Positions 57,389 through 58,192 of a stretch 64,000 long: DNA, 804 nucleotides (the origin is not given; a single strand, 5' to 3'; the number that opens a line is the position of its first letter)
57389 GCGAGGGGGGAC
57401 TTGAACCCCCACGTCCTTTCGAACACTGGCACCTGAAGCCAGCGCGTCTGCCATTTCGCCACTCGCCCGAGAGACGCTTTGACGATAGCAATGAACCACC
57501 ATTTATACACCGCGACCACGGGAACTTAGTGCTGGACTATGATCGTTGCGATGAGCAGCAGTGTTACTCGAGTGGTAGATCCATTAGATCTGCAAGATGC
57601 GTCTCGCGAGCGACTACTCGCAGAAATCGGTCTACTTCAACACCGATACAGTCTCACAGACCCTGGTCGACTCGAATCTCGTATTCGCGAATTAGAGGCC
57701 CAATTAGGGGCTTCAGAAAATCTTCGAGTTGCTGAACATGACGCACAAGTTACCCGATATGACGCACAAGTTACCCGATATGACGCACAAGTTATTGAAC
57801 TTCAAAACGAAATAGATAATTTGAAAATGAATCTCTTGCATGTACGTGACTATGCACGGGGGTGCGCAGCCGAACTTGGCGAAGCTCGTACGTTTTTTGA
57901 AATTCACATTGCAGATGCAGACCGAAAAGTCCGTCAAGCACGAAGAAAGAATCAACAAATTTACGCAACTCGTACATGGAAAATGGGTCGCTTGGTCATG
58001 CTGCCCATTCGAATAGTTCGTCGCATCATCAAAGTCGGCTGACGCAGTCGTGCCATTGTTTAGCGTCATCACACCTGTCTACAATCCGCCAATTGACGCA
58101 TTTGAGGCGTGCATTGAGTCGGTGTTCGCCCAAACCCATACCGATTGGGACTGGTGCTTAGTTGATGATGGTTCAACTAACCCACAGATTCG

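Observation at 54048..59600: Two split 'coiled-coil + glycosyltransferase' pairs flanking a Wzt(C-terminal domain)/Wzm exporter: candidate repeat-tunable glycan chain-length ruler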

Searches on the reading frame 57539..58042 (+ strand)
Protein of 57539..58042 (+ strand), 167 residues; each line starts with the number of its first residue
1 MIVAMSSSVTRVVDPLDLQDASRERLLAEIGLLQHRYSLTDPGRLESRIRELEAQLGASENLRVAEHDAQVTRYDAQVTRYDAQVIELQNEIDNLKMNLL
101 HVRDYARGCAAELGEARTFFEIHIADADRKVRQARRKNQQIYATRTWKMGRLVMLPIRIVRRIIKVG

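Call 3: search_protein_families(library=pfam, proteins=[window:57539-58042:+], max_evalue=0.01)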
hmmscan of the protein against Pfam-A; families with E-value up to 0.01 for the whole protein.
window:57539-58042:+ (167 aa): 0 families

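Call 7: search_protein_families(library=ncbifam, proteins=[window:57539-58042:+], max_evalue=0.01)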
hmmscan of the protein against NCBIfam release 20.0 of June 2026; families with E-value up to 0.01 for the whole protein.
window:57539-58042:+ (167 aa): 3 families
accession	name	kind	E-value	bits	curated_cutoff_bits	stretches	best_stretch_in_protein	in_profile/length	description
NF052320.1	Cbp1_fam_LP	subfamily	0.0021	17.6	90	1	36-97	112-172/286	Cbp1 family collagen-binding glycoprotein adhesin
TIGR02169.1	SMC_prok_A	equivalog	0.0028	15.4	729.4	1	44-120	845-920/1165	chromosome segregation protein SMC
NF052682.1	morpho_FcmC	equivalog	0.0089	16.3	90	0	43-96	63-116/159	filament morphology membrane protein FcmC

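Call 10: search_protein_families(library=phrogs, proteins=[window:57539-58042:+], max_evalue=0.1)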
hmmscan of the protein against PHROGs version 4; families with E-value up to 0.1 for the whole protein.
window:57539-58042:+ (167 aa): 5 families
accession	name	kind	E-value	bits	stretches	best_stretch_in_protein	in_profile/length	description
phrog_10610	-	unknown function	0.038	15.2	1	53-97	16-57/68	-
phrog_75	-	connector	0.042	14.8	0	36-60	39-63/73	head-tail adaptor Ad1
phrog_1272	-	tail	0.075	11.7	1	23-141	121-237/1606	tail length tape measure protein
phrog_5328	-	unknown function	0.077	14.4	0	45-99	42-95/101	-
phrog_6188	-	unknown function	0.092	14.2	0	45-100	58-112/125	-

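Call 19: find_homologous_proteins(query=window:57539-58042:+, max_evalue=0.001)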
Query window:57539-58042:+ (167 aa): 537 proteins with E <= 0.001 among 602 candidates; the best 120 are listed.
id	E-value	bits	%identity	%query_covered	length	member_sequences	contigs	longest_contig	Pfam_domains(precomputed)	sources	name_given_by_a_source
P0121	8.3e-109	378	71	100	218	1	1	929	-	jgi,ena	-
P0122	2.2e-103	361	70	100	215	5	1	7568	-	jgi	jgi:uncharacterized coiled-coil protein SlyX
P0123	6.7e-103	359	64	100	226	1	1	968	-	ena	-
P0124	3.7e-101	353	71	100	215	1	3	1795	-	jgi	-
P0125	1.7e-100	351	100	100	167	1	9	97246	-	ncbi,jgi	jgi:uncharacterized coiled-coil protein SlyX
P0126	1.7e-92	325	96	100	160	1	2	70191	-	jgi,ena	jgi:chromosome segregation ATPase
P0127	4.0e-92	324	94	98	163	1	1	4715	-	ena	-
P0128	1.7e-91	322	92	100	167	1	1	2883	-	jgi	-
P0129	2.8e-91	321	94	98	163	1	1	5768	-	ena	-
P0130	2.9e-91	321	92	100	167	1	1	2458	-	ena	-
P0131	4.3e-91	321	82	100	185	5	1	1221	-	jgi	-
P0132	6.8e-91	320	91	100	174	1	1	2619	-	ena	-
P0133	1.8e-90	319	90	100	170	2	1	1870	-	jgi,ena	-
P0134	4.5e-90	317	90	100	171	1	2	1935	-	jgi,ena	-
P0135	4.7e-90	317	82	100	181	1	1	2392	-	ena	-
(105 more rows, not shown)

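Call 32: find_encoding_contigs(protein=P0125, flank=10000, max_places=4)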
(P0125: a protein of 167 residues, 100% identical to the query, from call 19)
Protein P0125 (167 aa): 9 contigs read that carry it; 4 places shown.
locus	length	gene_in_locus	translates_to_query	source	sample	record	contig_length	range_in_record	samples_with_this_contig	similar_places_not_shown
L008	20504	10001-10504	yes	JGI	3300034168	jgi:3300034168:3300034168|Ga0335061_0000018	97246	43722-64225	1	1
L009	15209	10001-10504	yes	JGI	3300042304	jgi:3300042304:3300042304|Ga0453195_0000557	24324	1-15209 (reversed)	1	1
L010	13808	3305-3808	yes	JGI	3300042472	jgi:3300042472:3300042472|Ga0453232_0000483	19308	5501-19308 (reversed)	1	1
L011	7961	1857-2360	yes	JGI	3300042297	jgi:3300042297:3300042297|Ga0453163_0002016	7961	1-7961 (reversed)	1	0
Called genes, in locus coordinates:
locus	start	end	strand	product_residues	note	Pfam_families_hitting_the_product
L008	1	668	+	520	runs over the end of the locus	PF25451:SCP2_Rv3818, PF00355:Rieske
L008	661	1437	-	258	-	PF01471:PG_binding_1, PF03734:YkuD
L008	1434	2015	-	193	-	PF13640:2OG-FeII_Oxy_3 (weak)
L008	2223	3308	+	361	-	-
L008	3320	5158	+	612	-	PF13727:CoA_binding_3, PF01370:Epimerase, PF02719:Polysacc_synt_2, PF04321:RmlD_sub_bind, PF01073:3Beta_HSD, PF07993:NAD_binding_4 (faint), PF13460:NAD_binding_10 (faint), PF16363:GDP_Man_Dehyd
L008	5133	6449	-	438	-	PF04932:Wzy_C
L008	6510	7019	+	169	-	-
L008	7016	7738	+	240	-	-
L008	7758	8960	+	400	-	PF00005:ABC_tran, PF14524:Wzt_C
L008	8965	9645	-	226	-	PF01061:ABC2_membrane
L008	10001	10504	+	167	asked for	-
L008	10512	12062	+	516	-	PF00535:Glycos_transf_2, PF10111:Glyco_tranf_2_2 (faint), PF13641:Glyco_tranf_2_3, PF00535:Glycos_transf_2, PF13632:Glyco_trans_2_3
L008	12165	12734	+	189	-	PF12401:FhaA_N, PF16697:Yop-YscD_cpl, PF00498:FHA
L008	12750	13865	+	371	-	PF00481:PP2C, PF13672:PP2C_2, PF07228:SpoIIE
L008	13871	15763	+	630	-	PF00069:Pkinase, PF07714:PK_Tyr_Ser-Thr, PF03109:ABC1 (weak), PF03793:PASTA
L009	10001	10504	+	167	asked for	-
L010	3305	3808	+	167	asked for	-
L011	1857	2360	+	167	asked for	-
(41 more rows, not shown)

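Call 40: search_protein_representatives(alignment_id=A5)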
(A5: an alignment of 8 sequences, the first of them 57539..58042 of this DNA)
Query: 8 sequences, 167 profile positions. Proteins with E-value up to 0.001 (for the whole library): 52; up to 1e-10: 14; up to 1e-30: 2. The best 52 are listed.
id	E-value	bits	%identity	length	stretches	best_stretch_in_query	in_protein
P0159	5.2e-100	348.5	-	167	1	1-167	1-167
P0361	3.0e-31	124.8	-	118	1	76-167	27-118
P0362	3.7e-25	105.0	-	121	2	79-166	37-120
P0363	3.5e-21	92.1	-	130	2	76-166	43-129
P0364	6.7e-18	81.4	-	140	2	5-50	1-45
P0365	1.6e-16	76.9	-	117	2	87-164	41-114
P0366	1.4e-13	67.4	-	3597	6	36-79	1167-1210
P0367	1.5e-12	64.0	-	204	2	17-120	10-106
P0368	5.4e-11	59.0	-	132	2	90-165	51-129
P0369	5.5e-11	58.9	-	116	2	80-164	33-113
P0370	5.6e-11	58.9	-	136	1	71-163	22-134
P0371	5.6e-11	58.9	-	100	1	87-165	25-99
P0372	5.8e-11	58.8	-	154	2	66-165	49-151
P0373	5.9e-11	58.8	-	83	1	90-165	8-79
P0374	1.2e-10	57.8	-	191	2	74-164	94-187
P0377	6.7e-10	55.4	-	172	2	81-164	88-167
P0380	4.6e-08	49.4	-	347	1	83-165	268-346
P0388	3.2e-07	46.7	-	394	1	19-165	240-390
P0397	8.9e-06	42.0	-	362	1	22-165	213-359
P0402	3.4e-05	40.1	-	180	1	76-165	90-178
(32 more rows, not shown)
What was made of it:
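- Headless B proteins are the majority form, at roughly 45 of 52 clusters (call 40).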

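Call 41: search_protein_families(library=pfam, proteins=[P0380, P0388, P0397, P0367, P0374, P0377, P0402, P0372], max_evalue=0.01)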
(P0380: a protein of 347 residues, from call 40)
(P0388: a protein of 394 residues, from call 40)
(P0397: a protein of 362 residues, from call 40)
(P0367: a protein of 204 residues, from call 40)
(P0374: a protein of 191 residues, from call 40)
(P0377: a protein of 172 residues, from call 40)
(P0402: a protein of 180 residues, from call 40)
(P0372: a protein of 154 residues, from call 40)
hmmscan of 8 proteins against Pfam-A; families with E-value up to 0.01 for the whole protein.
P0380 (347 aa): 8 families
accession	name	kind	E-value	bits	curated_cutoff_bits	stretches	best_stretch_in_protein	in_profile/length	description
PF13489.12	Methyltransf_23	-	9.1e-18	65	27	1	28-178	23-163/164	Methyltransferase domain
PF08241.18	Methyltransf_11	-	6e-10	40.1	21.2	1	32-125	1-95/95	Methyltransferase domain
PF08242.18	Methyltransf_12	-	8.3e-10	39.7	30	1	32-122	1-97/98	Methyltransferase domain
PF13847.12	Methyltransf_31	-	1.8e-08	34.7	27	1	28-131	4-114/145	Methyltransferase domain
PF07021.18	MetW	-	1e-07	32.2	21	1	18-177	4-163/193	Methionine biosynthesis protein MetW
PF05219.18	DREV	-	2.1e-06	27.5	26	1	28-127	95-188/265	DREV methyltransferase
PF13649.12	Methyltransf_25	-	3.5e-06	28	27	1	31-121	1-97/97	Methyltransferase domain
PF02254.24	TrkA_N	-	0.00063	20.5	23.8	1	34-96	6-68/116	TrkA-N domain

P0388 (394 aa): 9 families
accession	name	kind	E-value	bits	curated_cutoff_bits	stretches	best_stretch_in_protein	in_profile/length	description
PF13489.12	Methyltransf_23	-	1.8e-13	51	27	1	27-169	22-154/164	Methyltransferase domain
PF08242.18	Methyltransf_12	-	1e-10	42.6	30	1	32-122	1-97/98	Methyltransferase domain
PF08241.18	Methyltransf_11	-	1.5e-09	38.8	21.2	1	32-125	1-95/95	Methyltransferase domain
PF05219.18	DREV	-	5.1e-08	32.8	26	1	27-127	94-188/265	DREV methyltransferase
PF13847.12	Methyltransf_31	-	7.3e-08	32.7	27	1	27-129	3-113/145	Methyltransferase domain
PF07021.18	MetW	-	8.6e-07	29.2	21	1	20-141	6-123/193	Methionine biosynthesis protein MetW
PF13649.12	Methyltransf_25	-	1.3e-05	26.2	27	1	31-121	1-97/97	Methyltransferase domain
PF00398.26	RrnaAD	-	7.5e-05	22.4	24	1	27-67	30-70/263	Ribosomal RNA adenine dimethylase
PF10294.15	Methyltransf_16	-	0.00079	19.7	21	1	27-126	46-156/174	Lysine methyltransferase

P0397 (362 aa): 7 families
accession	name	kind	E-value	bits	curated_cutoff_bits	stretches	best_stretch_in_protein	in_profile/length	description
PF13489.12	Methyltransf_23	-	3.8e-14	53.2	27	1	1-147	26-162/164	Methyltransferase domain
PF08242.18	Methyltransf_12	-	5.6e-11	43.5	30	1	2-93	1-98/98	Methyltransferase domain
PF08241.18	Methyltransf_11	-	3.4e-08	34.5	21.2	1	2-95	1-95/95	Methyltransferase domain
PF05219.18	DREV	-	2.5e-06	27.3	26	1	1-97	98-188/265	DREV methyltransferase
PF13847.12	Methyltransf_31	-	3.5e-05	24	27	1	1-99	7-113/145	Methyltransferase domain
PF13649.12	Methyltransf_25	-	9.5e-05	23.5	27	1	1-91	1-97/97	Methyltransferase domain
PF07021.18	MetW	-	0.001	19.2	21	1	1-112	17-124/193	Methionine biosynthesis protein MetW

P0367 (204 aa): 0 families

P0374 (191 aa): 0 families

P0377 (172 aa): 0 families

P0402 (180 aa): 0 families

P0372 (154 aa): 8 families
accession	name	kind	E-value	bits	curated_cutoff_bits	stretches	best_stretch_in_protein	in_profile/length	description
PF04728.18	LPP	-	8.4e-05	23.3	29.1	0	61-95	9-43/53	Lipoprotein leucine-zipper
PF07888.16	CALCOCO1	-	0.00031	20.2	36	1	5-128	19-142/496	Calcium binding and coiled-coil domain (CALCOCO1) like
PF11839.13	Alanine_zipper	-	0.00061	20.4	23.1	1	60-102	2-44/69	Alanine-zipper, major outer membrane lipoprotein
PF08824.15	Serine_rich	-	0.00088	19.7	26.9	1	62-135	36-110/157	Serine rich protein interaction domain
PF05335.18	DUF745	-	0.004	17.4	33.3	1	64-129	95-160/183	Protein of unknown function (DUF745)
PF05761.20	5_nucleotid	-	0.0043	16.5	28.5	1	10-108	327-426/460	5' nucleotidase family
PF06818.20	Fez1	-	0.0054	17.7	34.4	1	25-130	48-151/199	Fez1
PF11336.14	DUF3138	-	0.0057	15.8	27.3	1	56-116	22-82/525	Protein of unknown function (DUF3138)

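Call 50: find_related_loci(query=A7, collection=metagenome_contigs, flank=8000)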
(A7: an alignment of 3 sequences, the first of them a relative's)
Query A7 (394 aa) in metagenome_contigs; peptide patterns used: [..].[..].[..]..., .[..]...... (x = any residue, [..] = any of these).
242 stretches matched a pattern; 17 encode a relative of the query (tblastn E <= 1e-3); 17 distinct loci.
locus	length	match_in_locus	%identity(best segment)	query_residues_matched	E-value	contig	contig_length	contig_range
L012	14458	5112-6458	57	1-393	7e-161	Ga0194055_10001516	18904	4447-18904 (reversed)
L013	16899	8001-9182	63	1-394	2e-154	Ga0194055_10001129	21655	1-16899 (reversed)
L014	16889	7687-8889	62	1-394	3e-142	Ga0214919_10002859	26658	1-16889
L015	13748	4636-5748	59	1-393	3e-137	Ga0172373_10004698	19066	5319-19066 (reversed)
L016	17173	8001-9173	54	1-394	6e-134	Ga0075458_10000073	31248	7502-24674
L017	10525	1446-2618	54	1-394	5e-134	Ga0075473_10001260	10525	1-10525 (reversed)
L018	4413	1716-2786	58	1-393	1e-135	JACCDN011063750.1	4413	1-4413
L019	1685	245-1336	57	1-393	8e-143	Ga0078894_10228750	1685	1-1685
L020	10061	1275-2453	54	1-393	9e-130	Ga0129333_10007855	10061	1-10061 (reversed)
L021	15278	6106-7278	54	1-394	2e-129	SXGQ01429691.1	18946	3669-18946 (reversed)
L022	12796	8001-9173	49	1-392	1e-112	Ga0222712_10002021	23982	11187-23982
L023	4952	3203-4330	48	1-390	2e-112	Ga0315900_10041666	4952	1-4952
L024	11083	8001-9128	47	1-390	2e-111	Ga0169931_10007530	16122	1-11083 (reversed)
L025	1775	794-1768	54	1-337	9e-115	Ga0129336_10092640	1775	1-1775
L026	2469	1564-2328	65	1-259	4e-112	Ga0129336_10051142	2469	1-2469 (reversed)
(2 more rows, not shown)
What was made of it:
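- Tried and rejected: It was replaced by the fusion alignment (call 50).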

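Call 54: search_protein_families(library=pfam, proteins=[L013:590-1867:-, L013:2708-3277:-, L013:4605-5471:-, L013:5525-6502:+, L013:6506-7381:+, L013:7312-7938:+, L013:10809-11789:+, L013:11683-12510:+, L013:12547-13773:+, L013:14388-15104:-], max_evalue=0.0001)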
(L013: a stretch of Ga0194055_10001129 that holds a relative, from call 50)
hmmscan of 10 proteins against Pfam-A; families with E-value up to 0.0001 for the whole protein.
L013:590-1867:- (425 aa): 5 families
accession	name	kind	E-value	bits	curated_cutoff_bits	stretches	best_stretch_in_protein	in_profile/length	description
PF03721.20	UDPG_MGDP_dh_N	-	4.9e-60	202.8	27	1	3-178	2-185/187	UDP-glucose/GDP-mannose dehydrogenase family, NAD binding domain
PF00984.24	UDPG_MGDP_dh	-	8.7e-35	119.2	25.4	1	195-286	2-93/94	UDP-glucose/GDP-mannose dehydrogenase family, central domain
PF03720.21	UDPG_MGDP_dh_C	-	1.6e-30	106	30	1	310-410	1-103/103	UDP-glucose/GDP-mannose dehydrogenase family, UDP binding domain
PF03446.21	NAD_binding_2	-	3.2e-07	31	21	1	3-146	1-118/161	NAD binding domain of 6-phosphogluconate dehydrogenase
PF03807.23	F420_oxidored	-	1.1e-06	29.6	21.6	0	4-89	2-71/94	NADP oxidoreductase coenzyme F420-dependent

L013:2708-3277:- (189 aa): 0 families

L013:4605-5471:- (288 aa): 2 families
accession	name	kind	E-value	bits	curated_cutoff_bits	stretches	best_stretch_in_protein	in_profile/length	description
PF00483.29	NTP_transferase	-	2.1e-69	234.3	21.2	1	3-235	2-241/245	Nucleotidyl transferase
PF12804.13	NTP_transf_3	-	1.2e-10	42.3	27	1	3-135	1-122/160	MobA-like NTP transferase domain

L013:5525-6502:+ (325 aa): 7 families
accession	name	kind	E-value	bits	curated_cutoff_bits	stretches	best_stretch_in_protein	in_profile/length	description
PF16363.11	GDP_Man_Dehyd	-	2.4e-70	238.1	27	1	4-303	1-329/332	GDP-mannose 4,6 dehydratase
PF01370.27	Epimerase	-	1.7e-58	198.3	20.9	1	4-242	2-240/240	NAD dependent epimerase/dehydratase family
PF01073.25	3Beta_HSD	-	1.6e-20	73.7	22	1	5-220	2-219/280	3-beta hydroxysteroid dehydrogenase/isomerase family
PF02719.21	Polysacc_synt_2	-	5.9e-16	58.9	20.2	1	4-260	2-247/293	Polysaccharide biosynthesis protein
PF07993.18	NAD_binding_4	-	1.1e-14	54.6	20.1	1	5-179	1-206/258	Male sterility protein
PF04321.23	RmlD_sub_bind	-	1.7e-10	40.9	27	1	5-164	5-139/287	RmlD substrate binding domain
PF13460.12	NAD_binding_10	-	1.7e-08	35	27.2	1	7-162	1-133/184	NAD(P)H-binding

L013:6506-7381:+ (291 aa): 6 families
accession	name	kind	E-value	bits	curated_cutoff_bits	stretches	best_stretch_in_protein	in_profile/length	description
PF04321.23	RmlD_sub_bind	-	3.2e-90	302.5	27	1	3-278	4-282/287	RmlD substrate binding domain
PF01370.27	Epimerase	-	2.3e-24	86.6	20.9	1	2-178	1-204/240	NAD dependent epimerase/dehydratase family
PF16363.11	GDP_Man_Dehyd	-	2.1e-16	60.7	27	1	34-137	59-166/332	GDP-mannose 4,6 dehydratase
PF02719.21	Polysacc_synt_2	-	1.6e-09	37.8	20.2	1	34-103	61-131/293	Polysaccharide biosynthesis protein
PF07993.18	NAD_binding_4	-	3.3e-06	26.9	20.1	1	52-140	90-193/258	Male sterility protein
PF01073.25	3Beta_HSD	-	1.2e-05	25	22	1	34-136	52-158/280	3-beta hydroxysteroid dehydrogenase/isomerase family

L013:7312-7938:+ (208 aa): 1 family
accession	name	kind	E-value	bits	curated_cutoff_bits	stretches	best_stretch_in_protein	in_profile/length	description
PF00908.23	dTDP_sugar_isom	-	1.4e-52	178.3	27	1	28-199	2-168/168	dTDP-4-dehydrorhamnose 3,5-epimerase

L013:10809-11789:+ (326 aa): 2 families
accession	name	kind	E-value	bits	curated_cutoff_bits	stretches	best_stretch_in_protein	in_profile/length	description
PF00288.32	GHMP_kinases_N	-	4.7e-13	49.6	22.3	1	80-154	15-87/87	GHMP kinases N terminal domain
PF08544.19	GHMP_kinases_C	-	9.2e-09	36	21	1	230-306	3-82/85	GHMP kinases C terminal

L013:11683-12510:+ (275 aa): 2 families
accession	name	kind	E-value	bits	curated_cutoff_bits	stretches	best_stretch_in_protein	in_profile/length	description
PF12804.13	NTP_transf_3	-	1e-13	52.3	27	1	39-177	1-129/160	MobA-like NTP transferase domain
PF00483.29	NTP_transferase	-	1.1e-10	42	21.2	1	40-171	3-136/245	Nucleotidyl transferase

L013:12547-13773:+ (408 aa): 1 family
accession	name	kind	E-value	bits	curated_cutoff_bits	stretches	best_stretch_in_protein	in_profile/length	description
PF00535.33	Glycos_transf_2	-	4.8e-19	69.4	23.3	1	23-183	1-166/168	Glycosyl transferase family 2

L013:14388-15104:- (238 aa): 1 family
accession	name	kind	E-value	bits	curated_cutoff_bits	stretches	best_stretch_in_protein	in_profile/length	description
PF00923.25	TAL_FSA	-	4.6e-42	144.8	27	1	11-215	1-238/285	Transaldolase/Fructose-6-phosphate aldolase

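Call 82: search_solved_structures(query=P0388, max_evalue=1)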
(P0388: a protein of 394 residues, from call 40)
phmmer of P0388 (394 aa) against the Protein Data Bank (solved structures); distinct sequences matched with E-value up to 1: 18.
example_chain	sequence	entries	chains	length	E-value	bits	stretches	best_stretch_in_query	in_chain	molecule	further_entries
3cc8_A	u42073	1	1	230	3.6e-23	85.2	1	25-177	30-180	Putative methyltransferase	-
8joz_A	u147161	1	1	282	0.00054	22.1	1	67-152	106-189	tRNA 5-carboxymethoxyuridine methyltransferase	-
4htf_A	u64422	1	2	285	0.00056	22.1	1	67-152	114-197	S-adenosylmethionine-dependent methyltransferase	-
6gkv_A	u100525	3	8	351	0.011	17.8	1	25-130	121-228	Coclaurine N-methyltransferase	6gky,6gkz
9vvi_W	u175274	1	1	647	0.019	17.1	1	209-334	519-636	Probable ATP-binding protein YheS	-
2p7h_A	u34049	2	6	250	0.052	15.6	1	30-130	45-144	Hypothetical protein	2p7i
4kdc_A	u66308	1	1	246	0.21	13.6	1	28-129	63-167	3-demethylubiquinone-9 3-methyltransferase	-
4kdr_A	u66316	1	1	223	0.23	13.5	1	28-129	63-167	3-demethylubiquinone-9 3-methyltransferase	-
5dpm_A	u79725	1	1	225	0.24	13.4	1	28-129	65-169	Ubiquinone biosynthesis O-methyltransferase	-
8gze_A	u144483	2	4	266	0.5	12.4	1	30-127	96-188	Protein-L-histidine N-pros-methyltransferase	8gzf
9vpq_A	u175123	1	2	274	0.52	12.3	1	30-127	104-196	Protein-L-histidine N-pros-methyltransferase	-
7y9c_A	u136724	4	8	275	0.52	12.3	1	30-127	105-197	Protein-L-histidine N-pros-methyltransferase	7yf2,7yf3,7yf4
9bxh_A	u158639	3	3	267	0.6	12.1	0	89-128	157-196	5-selenohistidine N-methyltransferase OvsM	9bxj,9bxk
2gs9_A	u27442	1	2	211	0.66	12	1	27-128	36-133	Hypothetical protein TT1324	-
9b45_V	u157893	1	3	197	0.76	11.8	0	9-54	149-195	gp39 Ripcord-2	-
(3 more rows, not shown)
